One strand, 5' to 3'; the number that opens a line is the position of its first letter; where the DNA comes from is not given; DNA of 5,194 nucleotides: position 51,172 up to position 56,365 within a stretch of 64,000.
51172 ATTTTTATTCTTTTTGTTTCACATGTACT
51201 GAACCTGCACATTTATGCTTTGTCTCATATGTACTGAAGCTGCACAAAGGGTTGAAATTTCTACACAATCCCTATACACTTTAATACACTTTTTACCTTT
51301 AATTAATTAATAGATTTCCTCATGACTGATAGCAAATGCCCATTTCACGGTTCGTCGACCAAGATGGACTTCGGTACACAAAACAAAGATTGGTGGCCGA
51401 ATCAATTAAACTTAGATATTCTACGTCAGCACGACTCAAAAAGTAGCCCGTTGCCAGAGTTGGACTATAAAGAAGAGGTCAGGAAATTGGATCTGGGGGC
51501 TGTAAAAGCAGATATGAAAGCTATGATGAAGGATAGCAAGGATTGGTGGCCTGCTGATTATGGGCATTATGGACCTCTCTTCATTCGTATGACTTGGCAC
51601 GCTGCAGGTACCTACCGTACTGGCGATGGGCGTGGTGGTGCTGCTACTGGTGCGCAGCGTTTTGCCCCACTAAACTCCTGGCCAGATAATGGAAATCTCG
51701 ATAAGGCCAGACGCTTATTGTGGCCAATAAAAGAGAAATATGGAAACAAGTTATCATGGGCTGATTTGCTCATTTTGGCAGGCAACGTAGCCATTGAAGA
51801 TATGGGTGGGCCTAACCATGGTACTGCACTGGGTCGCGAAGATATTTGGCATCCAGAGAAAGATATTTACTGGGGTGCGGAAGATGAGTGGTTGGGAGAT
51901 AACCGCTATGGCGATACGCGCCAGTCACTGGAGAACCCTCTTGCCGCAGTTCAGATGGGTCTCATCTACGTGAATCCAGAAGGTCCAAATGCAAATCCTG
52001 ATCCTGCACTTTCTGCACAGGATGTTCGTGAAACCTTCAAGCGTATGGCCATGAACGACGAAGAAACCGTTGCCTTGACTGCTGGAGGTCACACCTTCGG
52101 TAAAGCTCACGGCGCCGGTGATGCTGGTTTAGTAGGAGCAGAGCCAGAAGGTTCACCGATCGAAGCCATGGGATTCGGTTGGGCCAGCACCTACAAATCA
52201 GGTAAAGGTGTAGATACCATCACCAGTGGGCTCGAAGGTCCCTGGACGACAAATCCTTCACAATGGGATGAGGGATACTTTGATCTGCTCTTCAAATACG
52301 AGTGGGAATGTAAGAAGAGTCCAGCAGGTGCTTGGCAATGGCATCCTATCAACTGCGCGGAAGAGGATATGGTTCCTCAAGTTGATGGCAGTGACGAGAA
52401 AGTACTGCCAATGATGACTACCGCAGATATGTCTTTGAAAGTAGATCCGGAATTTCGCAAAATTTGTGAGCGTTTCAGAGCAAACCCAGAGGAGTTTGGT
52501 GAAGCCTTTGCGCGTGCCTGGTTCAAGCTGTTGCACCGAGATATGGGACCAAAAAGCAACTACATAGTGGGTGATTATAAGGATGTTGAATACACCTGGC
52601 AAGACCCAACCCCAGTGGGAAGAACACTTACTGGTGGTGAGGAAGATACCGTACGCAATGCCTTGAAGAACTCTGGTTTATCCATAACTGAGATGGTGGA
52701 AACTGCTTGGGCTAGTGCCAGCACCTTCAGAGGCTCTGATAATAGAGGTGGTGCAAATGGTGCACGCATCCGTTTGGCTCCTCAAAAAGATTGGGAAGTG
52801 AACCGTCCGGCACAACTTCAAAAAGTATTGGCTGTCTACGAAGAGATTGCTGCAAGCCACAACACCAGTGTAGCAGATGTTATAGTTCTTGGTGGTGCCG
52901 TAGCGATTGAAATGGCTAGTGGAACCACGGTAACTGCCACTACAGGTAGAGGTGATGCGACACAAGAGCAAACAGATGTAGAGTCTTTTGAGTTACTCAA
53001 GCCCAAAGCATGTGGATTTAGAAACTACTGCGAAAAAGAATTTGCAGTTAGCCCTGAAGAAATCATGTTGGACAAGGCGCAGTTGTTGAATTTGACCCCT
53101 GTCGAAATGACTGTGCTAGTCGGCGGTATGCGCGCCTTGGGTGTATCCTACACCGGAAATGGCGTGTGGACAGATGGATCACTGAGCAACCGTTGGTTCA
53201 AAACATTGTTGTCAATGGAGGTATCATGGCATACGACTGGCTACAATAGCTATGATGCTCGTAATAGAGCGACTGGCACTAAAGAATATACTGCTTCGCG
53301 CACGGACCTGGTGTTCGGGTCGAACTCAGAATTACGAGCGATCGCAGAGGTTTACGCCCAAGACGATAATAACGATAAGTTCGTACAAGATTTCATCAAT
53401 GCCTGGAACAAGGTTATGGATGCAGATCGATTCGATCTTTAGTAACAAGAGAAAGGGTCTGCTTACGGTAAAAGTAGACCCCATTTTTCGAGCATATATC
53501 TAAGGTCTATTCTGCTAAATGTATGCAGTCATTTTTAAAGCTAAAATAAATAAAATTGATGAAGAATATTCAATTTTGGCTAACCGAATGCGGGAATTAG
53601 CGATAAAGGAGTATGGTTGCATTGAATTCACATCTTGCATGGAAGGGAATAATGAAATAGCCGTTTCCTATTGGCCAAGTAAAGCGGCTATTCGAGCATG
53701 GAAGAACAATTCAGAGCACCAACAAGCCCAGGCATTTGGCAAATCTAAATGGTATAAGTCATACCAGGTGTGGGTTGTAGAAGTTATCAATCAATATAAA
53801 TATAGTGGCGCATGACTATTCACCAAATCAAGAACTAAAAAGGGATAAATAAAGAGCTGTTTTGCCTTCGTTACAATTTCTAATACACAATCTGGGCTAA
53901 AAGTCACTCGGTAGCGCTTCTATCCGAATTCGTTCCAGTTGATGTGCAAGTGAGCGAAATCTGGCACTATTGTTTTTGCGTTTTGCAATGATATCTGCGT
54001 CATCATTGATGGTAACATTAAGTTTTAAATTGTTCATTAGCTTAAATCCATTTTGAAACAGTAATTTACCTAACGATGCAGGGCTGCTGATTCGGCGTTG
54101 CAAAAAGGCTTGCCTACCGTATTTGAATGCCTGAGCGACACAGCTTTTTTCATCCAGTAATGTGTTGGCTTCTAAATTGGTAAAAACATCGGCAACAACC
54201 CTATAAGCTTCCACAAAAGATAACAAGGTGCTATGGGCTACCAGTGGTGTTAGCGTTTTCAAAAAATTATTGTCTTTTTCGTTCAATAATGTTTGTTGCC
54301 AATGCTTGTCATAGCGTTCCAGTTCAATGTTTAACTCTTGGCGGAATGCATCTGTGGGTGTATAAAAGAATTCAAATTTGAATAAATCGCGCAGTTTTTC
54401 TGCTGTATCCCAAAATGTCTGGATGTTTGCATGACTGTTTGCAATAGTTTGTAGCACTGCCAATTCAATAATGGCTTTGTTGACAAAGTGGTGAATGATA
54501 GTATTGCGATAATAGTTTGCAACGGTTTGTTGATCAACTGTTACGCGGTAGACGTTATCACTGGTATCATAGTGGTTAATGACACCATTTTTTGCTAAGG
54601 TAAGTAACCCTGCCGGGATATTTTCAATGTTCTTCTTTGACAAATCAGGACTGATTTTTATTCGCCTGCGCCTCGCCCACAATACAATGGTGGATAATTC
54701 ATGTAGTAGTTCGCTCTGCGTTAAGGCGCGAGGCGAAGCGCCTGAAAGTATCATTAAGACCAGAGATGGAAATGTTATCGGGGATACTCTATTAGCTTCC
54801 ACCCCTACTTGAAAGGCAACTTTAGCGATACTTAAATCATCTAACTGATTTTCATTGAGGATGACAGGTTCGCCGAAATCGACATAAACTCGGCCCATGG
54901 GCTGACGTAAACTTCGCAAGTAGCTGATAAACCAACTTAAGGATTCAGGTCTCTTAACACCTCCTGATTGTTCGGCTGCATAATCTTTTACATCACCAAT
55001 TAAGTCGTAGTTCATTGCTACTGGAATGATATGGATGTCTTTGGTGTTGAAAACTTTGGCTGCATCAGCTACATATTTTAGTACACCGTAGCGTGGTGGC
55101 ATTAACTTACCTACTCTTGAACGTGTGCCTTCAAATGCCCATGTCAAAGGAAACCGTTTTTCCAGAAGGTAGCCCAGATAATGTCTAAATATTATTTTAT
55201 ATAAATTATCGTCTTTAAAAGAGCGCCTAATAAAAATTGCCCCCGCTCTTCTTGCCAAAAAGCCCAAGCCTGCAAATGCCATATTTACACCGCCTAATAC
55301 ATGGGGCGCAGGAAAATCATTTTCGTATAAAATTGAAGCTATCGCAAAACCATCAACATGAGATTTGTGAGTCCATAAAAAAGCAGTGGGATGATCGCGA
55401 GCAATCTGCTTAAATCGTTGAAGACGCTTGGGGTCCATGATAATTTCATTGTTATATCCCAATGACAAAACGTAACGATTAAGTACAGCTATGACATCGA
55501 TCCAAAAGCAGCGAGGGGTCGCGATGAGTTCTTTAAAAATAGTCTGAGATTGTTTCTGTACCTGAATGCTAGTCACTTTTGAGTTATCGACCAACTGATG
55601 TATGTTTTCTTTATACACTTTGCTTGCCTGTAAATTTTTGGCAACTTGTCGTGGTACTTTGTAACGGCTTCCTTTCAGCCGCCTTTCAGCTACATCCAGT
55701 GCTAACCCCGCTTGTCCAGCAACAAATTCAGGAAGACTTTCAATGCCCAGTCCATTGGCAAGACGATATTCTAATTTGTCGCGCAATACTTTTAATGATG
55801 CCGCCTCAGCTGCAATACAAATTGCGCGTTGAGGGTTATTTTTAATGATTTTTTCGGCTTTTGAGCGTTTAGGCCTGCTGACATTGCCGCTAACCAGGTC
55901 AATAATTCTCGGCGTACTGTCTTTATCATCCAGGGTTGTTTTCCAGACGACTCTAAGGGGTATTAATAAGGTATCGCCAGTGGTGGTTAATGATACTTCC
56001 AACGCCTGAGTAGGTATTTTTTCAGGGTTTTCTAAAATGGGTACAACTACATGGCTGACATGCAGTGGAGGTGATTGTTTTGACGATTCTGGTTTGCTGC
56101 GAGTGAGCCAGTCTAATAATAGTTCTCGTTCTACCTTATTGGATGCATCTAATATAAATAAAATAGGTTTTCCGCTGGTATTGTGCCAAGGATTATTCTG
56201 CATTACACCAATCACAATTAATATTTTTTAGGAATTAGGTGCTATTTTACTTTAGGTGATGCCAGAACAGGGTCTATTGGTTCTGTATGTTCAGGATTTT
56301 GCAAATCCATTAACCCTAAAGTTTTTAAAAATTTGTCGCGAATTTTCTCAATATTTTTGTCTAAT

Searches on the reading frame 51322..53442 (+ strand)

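Call 51: search_protein_families(library=pfam, proteins=[window:51322-53442:+], max_evalue=0.001)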
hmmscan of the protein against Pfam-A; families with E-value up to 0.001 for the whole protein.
window:51322-53442:+ (706 aa): 1 family
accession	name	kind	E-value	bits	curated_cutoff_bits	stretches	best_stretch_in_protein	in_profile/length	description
PF00141.28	peroxidase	-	1.9e-72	244.4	27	2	62-388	2-237/237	Peroxidase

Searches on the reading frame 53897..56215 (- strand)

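Call 78: search_protein_families(library=pfam, proteins=[window:53897-56215:-], max_evalue=0.00001)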
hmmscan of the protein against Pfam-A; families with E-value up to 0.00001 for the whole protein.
window:53897-56215:- (772 aa): 2 families
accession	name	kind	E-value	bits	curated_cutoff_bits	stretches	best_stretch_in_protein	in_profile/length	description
PF19277.4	GPAT_C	-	1e-63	216.2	25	1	412-732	1-340/344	Glycerol-3-phosphate acyltransferase C-terminal region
PF01553.26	Acyltransferase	-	1.1e-15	58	23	1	270-401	9-131/132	Acyltransferase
